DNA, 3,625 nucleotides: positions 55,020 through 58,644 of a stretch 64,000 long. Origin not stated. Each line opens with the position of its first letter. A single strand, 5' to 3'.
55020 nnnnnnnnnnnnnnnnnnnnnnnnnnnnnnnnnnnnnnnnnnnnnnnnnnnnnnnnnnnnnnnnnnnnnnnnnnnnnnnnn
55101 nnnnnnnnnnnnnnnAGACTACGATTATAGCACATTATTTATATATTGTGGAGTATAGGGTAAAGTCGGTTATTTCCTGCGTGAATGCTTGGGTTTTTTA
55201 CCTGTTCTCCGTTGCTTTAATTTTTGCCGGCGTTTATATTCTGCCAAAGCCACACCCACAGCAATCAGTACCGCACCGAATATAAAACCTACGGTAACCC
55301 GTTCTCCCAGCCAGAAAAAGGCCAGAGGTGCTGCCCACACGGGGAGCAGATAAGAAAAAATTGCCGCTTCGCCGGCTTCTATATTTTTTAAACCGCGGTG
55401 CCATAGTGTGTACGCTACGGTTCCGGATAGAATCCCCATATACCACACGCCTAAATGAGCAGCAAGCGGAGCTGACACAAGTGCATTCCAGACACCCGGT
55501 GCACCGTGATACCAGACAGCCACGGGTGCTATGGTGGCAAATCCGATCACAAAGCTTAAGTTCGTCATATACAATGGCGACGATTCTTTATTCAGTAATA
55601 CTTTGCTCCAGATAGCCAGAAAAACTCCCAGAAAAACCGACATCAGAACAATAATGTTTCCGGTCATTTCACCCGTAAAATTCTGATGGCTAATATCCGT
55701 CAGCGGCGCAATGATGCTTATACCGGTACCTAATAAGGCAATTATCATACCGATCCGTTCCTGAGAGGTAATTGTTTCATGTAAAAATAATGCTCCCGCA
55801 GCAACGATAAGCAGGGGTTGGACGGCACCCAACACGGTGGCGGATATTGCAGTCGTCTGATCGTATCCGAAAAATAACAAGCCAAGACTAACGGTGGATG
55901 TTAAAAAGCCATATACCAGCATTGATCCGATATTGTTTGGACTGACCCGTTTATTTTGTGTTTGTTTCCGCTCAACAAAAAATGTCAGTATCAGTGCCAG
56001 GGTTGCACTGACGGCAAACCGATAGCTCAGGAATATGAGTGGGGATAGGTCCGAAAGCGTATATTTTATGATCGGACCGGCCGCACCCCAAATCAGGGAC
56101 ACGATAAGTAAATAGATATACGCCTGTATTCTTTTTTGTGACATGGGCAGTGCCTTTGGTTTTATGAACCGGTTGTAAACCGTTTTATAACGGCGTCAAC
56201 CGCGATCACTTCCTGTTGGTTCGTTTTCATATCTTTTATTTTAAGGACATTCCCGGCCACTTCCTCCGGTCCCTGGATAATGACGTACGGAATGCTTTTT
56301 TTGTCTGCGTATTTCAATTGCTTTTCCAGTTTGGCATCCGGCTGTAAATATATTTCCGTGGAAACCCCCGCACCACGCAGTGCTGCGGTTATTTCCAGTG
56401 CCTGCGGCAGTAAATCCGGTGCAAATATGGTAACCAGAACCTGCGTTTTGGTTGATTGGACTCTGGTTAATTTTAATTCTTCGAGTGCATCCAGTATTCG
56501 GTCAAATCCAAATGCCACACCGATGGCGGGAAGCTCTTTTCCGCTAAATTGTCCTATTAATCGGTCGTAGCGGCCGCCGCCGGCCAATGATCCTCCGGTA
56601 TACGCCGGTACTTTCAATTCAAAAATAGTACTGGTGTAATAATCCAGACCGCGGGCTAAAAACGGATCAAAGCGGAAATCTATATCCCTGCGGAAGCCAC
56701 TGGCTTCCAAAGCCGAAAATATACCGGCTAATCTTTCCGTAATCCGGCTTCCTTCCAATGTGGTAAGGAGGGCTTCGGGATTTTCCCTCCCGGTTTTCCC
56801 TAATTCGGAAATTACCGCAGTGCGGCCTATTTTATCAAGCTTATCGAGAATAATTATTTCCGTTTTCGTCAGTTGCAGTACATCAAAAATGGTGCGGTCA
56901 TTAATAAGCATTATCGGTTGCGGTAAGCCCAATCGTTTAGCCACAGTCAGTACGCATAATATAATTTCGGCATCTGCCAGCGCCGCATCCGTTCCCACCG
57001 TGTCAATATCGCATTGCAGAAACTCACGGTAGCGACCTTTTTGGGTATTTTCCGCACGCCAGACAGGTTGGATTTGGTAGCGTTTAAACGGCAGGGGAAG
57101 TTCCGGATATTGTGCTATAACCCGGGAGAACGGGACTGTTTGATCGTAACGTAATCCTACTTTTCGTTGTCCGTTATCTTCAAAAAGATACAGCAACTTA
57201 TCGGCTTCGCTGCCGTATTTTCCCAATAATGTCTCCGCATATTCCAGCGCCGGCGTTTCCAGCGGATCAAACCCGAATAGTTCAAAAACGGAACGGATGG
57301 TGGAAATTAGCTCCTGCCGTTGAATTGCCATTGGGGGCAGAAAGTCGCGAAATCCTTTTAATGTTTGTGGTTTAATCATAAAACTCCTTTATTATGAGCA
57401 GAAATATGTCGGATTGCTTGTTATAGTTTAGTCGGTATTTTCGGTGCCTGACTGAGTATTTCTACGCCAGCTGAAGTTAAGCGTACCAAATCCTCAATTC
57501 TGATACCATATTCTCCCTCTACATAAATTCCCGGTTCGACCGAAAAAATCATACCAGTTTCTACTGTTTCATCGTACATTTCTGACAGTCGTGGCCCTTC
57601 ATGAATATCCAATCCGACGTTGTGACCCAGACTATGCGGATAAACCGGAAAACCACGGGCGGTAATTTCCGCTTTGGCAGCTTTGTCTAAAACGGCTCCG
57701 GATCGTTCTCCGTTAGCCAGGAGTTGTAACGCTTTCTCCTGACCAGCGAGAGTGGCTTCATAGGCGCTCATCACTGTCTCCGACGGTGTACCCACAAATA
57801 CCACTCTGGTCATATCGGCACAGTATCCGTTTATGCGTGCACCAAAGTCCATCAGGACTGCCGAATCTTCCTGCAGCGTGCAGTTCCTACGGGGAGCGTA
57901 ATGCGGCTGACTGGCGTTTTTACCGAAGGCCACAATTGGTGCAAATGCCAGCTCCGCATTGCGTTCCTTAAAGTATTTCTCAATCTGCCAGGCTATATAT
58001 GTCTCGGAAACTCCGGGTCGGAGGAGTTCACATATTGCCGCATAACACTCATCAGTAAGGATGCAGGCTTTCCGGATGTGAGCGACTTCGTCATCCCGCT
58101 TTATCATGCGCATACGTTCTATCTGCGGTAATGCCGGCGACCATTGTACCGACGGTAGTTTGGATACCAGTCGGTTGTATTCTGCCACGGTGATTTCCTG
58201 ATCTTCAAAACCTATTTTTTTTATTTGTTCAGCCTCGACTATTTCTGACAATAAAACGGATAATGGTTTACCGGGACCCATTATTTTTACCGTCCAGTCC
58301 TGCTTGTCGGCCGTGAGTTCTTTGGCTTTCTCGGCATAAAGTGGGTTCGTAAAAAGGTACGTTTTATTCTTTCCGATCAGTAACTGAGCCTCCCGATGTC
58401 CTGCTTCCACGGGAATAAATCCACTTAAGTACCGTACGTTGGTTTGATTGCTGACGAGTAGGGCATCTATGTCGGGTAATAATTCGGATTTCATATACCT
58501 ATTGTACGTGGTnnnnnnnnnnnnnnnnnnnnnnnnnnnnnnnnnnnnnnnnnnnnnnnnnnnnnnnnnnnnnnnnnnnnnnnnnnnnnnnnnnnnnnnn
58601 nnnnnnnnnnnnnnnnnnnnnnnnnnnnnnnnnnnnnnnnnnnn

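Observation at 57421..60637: Compact co-directional cluster: DapF-like epimerase fused to GNAT acetyltransferase + VanX-like D,D-dipeptidase + M24 Xaa-Pro peptidase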

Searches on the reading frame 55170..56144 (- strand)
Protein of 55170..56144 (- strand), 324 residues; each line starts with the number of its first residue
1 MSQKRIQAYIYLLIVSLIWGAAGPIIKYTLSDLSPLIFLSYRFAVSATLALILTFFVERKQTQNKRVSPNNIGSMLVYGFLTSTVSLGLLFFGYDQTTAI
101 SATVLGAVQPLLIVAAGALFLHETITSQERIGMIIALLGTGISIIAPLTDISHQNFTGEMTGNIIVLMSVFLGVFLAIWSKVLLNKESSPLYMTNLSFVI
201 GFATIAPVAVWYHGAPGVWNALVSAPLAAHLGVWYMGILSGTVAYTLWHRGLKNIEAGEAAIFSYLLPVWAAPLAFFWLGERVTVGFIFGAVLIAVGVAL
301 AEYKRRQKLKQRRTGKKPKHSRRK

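Call 3: search_protein_families(library=pfam, proteins=[window:55170-56144:-], max_evalue=0.01)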
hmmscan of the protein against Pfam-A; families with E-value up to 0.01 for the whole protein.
window:55170-56144:- (324 aa): 2 families
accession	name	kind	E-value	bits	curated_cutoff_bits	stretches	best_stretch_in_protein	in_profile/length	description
PF00892.27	EamA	-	4.4e-38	131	28.2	2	8-142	3-132/135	EamA-like transporter family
PF03151.22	TPT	-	0.00038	20.3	30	1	44-140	186-287/291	Triose-phosphate Transporter family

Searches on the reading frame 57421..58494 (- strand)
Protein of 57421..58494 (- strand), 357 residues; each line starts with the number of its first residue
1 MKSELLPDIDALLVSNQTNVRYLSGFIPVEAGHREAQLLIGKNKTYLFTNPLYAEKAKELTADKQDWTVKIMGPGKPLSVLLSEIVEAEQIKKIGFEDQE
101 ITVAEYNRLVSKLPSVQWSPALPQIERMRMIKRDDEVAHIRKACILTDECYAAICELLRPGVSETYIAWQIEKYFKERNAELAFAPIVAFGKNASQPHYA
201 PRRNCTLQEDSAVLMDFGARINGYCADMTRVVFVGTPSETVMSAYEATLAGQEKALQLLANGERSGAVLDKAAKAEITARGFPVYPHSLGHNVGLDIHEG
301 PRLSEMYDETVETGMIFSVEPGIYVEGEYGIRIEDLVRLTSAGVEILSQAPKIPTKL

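Call 3: search_protein_families(library=pfam, proteins=[window:57421-58494:-], max_evalue=0.01)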
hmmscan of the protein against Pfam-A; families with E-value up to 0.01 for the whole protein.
window:57421-58494:- (357 aa): 2 families
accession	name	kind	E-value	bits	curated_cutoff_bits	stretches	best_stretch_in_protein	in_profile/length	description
PF00557.29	Peptidase_M24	-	3.7e-59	200.4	23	1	139-340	2-207/208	Metallopeptidase family M24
PF01321.24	Creatinase_N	-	4.2e-19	69.8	22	1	8-131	13-128/128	Creatinase/Prolidase N-terminal domain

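Call 4: search_protein_families(library=ncbifam, proteins=[window:57421-58494:-], max_evalue=0.01)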
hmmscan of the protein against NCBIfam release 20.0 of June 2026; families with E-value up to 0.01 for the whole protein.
window:57421-58494:- (357 aa): 16 families
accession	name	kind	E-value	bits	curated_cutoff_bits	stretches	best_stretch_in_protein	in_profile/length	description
NF007310.0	PRK09795.1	equivalog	4.1e-51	173.9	393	1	9-352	16-353/361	aminopeptidase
NF040821.1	dipep_PepQ_Arch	equivalog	6.8e-44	150.3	630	1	8-348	14-339/346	Xaa-Pro dipeptidase PepQ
NF008131.0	PRK10879.1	equivalog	3.9e-24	85.2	465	2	123-268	165-311/438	Xaa-Pro aminopeptidase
TIGR00500.1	met_pdase_I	equivalog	5.9e-22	78.4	171.35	1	131-326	3-206/247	type I methionyl aminopeptidase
NF011174.0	PRK14576.1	subfamily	1.4e-20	73.5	487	1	116-349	162-396/405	putative endopeptidase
NF011720.0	PRK15173.1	subfamily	4e-19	68.8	420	1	101-352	84-337/343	peptidase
NF011173.0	PRK14575.1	equivalog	5.1e-19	68.5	850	1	100-352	146-400/406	putative peptidase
NF010133.0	PRK13607.1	equivalog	1.8e-16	60.1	339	1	116-232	146-262/443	Xaa-Pro dipeptidase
TIGR02993.1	ectoine_eutD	equivalog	7.8e-15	54.9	613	1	84-352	107-385/391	ectoine hydrolase DoeA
NF008970.0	PRK12318.1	equivalog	3.1e-13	49.6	267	1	130-327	42-248/291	methionyl aminopeptidase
NF038259.1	ectoine_DoeA_2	exception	4.9e-11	42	575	1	9-347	30-376/386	ectoine hydrolase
TIGR00501.1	met_pdase_II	equivalog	1.8e-08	34.3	222.65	1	145-321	13-189/295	type II methionyl aminopeptidase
NF009533.0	PRK12897.1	equivalog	3e-08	33.3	488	1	128-329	1-210/248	type I methionyl aminopeptidase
NF043017.1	DimsulpropLyDddP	equivalog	2.5e-07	29.8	600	1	126-352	200-438/443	dimethylsulfonioproprionate lyase DddP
NF005583.0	PRK07281.1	equivalog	2.8e-07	30.1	445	1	214-325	123-237/286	methionyl aminopeptidase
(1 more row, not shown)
